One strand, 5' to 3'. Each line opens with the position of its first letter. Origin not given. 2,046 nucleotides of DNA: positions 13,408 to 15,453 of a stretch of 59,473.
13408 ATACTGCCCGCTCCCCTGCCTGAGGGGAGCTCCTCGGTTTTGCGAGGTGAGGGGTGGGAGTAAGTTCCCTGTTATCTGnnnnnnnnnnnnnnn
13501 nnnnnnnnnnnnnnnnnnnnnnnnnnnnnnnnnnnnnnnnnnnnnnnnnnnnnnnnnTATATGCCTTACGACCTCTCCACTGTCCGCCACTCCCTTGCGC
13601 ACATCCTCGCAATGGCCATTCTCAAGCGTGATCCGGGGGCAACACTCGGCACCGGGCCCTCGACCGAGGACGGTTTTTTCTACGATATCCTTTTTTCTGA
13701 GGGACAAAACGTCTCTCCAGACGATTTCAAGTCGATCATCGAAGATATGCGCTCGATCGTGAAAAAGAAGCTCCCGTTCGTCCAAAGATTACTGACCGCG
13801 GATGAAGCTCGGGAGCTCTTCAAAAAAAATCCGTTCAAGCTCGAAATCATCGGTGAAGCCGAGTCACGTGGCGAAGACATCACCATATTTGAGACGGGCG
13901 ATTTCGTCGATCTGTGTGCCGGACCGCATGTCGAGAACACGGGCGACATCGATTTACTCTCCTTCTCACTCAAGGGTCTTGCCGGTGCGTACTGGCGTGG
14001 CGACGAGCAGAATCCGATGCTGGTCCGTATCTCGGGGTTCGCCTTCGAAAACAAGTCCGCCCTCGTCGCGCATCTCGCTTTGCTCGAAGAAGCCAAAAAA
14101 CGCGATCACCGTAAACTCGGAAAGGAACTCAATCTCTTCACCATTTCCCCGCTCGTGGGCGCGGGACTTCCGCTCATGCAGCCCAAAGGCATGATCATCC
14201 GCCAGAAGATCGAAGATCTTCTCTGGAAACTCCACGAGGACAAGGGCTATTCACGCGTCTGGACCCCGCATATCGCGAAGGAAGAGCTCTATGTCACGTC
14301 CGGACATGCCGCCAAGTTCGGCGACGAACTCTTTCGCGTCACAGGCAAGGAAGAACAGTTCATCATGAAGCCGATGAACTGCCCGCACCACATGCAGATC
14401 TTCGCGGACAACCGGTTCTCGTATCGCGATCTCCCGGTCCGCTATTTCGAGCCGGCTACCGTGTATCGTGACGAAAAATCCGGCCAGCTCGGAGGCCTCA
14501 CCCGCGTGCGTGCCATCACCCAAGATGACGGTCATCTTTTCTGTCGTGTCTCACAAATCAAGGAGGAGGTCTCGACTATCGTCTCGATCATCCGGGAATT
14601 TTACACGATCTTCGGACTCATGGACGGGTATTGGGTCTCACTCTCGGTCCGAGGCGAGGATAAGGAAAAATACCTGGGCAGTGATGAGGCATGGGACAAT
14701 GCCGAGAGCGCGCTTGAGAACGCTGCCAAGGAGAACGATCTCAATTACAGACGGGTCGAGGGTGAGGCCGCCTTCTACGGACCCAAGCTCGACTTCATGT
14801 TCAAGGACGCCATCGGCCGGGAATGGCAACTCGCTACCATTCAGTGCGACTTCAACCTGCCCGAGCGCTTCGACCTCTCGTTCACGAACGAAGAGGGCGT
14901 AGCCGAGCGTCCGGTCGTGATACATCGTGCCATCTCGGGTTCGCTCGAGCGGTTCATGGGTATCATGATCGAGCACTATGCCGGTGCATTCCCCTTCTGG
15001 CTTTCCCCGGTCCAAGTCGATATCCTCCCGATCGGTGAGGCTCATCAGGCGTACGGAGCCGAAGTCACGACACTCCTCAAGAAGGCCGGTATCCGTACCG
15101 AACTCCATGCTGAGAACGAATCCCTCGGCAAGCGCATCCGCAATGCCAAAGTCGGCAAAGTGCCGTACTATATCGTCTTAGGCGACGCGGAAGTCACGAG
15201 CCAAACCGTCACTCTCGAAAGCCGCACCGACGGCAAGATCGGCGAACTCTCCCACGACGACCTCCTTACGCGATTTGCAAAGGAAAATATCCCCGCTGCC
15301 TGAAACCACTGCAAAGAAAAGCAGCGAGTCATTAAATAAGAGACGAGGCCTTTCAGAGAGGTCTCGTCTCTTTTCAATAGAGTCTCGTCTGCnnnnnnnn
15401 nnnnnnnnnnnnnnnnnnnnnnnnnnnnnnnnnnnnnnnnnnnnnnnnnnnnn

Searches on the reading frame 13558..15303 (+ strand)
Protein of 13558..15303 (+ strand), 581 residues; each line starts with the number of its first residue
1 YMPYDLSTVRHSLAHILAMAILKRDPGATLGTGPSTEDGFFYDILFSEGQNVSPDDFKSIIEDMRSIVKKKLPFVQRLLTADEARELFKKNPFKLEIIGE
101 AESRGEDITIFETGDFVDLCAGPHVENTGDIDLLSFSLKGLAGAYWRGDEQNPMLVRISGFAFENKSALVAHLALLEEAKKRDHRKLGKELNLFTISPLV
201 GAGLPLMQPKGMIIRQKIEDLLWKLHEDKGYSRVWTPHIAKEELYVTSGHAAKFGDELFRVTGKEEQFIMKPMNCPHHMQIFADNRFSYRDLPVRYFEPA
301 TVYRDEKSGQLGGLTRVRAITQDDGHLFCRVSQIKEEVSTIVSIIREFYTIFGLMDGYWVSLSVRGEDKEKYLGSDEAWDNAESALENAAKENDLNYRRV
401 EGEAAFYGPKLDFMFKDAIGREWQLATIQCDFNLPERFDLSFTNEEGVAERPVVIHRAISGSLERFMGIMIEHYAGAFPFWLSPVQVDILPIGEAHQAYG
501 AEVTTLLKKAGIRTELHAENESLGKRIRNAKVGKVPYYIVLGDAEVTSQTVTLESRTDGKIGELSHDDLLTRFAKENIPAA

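Call 12: find_related_loci(query=window:13558-15303:+, collection=genome_contigs, flank=3000)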
Query window:13558-15303:+ (581 aa) in genome_contigs; peptide patterns used: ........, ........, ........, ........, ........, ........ (x = any residue, [..] = any of these).
597 stretches matched a pattern (row limit reached: there are more); 510 encode a relative of the query (tblastn E <= 1e-3); the best 80 are kept; 80 distinct loci.
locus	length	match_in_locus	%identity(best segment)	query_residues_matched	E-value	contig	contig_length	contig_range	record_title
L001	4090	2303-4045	89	1-581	0e+0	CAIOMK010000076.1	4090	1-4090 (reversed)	MAG: Candidatus Moranbacteria bacterium isolate MJ130702B_bin-524 genome assembly, contig: bin-524:76/78, whole genome s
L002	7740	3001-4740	91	2-581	0e+0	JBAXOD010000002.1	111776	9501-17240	MAG: Candidatus Moraniibacteriota bacterium isolate ELA496 MAG496_2, whole genome shotgun sequence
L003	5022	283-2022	91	2-581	0e+0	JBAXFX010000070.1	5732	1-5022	MAG: Candidatus Moraniibacteriota bacterium isolate ELA282 MAG282_70, whole genome shotgun sequence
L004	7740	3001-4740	88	2-581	0e+0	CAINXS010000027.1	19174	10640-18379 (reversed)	MAG: Candidatus Moranbacteria bacterium isolate LaPlata-7m-b_bin-649 genome assembly, contig: bin-649:27/90, whole genom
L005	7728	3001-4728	77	4-579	0e+0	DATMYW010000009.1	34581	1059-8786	MAG TPA_asm: Candidatus Fimivivens sp. isolate SMAG_U13158 k141_1626, whole genome shotgun sequence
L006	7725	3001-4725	77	5-579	0e+0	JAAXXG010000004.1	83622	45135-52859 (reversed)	MAG: Candidatus Moraniibacteriota bacterium isolate W9_Combined_metabat2_075 W9_Combined_metabat2_075_NODE_147, whole ge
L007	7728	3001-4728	75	2-577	0e+0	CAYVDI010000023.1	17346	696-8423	MAG TPA_asm: uncultured Bdellovibrionales bacterium isolate SRP135725_co1_487 genome assembly, contig: NODE_4262_length_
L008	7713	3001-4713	71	6-576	0e+0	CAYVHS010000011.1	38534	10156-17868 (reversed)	MAG TPA_asm: uncultured Bdellovibrionales bacterium isolate SRP278252_co2_49 genome assembly, contig: NODE_1992_length_3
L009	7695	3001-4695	70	6-570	0e+0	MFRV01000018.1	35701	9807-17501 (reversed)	MAG: Candidatus Moranbacteria bacterium RIFCSPHIGHO2_01_FULL_54_31 rifcsphigho2_01_scaffold_2995, whole genome shotgun s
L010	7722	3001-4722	67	6-581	0e+0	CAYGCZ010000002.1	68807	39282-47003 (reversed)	MAG TPA_asm: uncultured Candidatus Saccharibacteria bacterium isolate ERP113451_co3_421 genome assembly, contig: NODE_15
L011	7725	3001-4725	67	3-576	0e+0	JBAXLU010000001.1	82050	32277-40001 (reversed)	MAG: Candidatus Nomurabacteria bacterium isolate ELA435 MAG435_1, whole genome shotgun sequence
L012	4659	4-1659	68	25-576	0e+0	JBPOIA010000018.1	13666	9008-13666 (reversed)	MAG: Candidatus Moraniibacteriota bacterium isolate MAG_644 c_000000432258, whole genome shotgun sequence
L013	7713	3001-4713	67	6-576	0e+0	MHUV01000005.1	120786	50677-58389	MAG: Candidatus Yonathbacteria bacterium RIFCSPLOWO2_01_FULL_43_27 rifcsplowo2_01_scaffold_226, whole genome shotgun seq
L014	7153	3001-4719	68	5-576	0e+0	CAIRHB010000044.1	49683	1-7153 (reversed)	Candidatus Adlerbacteria bacterium isolate I3b_bin-425 genome assembly, contig: bin-425:44/44, whole genome shotgun sequ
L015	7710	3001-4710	65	1-570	0e+0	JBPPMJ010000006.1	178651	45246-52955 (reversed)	MAG: Minisyncoccota bacterium isolate BIOS2019_out_082 k131_2176648, whole genome shotgun sequence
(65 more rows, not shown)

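Call 71: search_protein_families(library=pfam, proteins=[window:13561-15303:+], max_evalue=0.00001)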
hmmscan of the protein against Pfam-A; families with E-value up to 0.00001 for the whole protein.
window:13561-15303:+ (580 aa): 3 families
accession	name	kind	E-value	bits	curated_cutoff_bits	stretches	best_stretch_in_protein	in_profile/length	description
PF00587.30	tRNA-synt_2b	-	2.8e-41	142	29.3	1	263-473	6-179/179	tRNA synthetase class II core domain (G, H, P, S and T)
PF03129.25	HGTP_anticodon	-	7.8e-19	68.1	21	1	485-574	1-93/94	Anticodon binding domain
PF07973.19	tRNA_SAD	-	6.4e-10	39.3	24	1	108-157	2-43/44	Threonyl and Alanyl tRNA synthetase second additional domain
